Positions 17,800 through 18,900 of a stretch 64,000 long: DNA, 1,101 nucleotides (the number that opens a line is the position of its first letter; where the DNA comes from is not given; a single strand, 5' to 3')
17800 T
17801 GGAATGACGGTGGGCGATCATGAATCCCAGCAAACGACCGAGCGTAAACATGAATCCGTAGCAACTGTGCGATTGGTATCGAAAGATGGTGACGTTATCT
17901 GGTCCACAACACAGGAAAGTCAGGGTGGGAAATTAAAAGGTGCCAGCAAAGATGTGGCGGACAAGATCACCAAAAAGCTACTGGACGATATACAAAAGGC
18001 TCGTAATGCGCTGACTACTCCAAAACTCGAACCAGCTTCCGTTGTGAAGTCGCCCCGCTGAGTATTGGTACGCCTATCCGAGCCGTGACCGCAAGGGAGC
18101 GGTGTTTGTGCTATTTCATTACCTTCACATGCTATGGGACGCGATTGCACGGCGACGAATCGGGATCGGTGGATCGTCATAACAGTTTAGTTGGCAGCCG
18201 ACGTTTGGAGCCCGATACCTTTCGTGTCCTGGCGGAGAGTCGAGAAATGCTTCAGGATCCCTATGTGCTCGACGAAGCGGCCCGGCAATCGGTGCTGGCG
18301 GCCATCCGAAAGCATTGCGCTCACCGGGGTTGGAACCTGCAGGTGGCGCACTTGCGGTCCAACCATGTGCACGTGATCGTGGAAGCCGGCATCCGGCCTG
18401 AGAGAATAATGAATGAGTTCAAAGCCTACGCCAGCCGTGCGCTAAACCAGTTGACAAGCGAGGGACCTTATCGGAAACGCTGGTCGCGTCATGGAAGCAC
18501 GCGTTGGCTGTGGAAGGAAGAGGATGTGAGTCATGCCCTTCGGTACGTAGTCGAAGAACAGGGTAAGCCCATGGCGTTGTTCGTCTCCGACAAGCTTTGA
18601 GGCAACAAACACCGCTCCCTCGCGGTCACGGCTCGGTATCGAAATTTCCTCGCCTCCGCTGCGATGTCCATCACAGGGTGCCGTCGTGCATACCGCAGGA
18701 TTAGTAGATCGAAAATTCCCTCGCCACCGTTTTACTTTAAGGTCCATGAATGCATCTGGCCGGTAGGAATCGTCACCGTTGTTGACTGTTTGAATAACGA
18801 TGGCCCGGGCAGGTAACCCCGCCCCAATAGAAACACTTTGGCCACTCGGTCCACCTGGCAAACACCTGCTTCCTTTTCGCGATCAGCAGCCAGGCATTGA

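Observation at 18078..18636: RAYT flanked by inverted REPs, with the left REP overlapping the RAYT start codon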

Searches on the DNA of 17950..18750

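Call 54: search_rna_families(source=window, start=17950, end=18750, threshold=evalue, max_evalue=1)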
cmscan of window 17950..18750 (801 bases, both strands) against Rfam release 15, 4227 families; matches with E-value up to 1: 0.
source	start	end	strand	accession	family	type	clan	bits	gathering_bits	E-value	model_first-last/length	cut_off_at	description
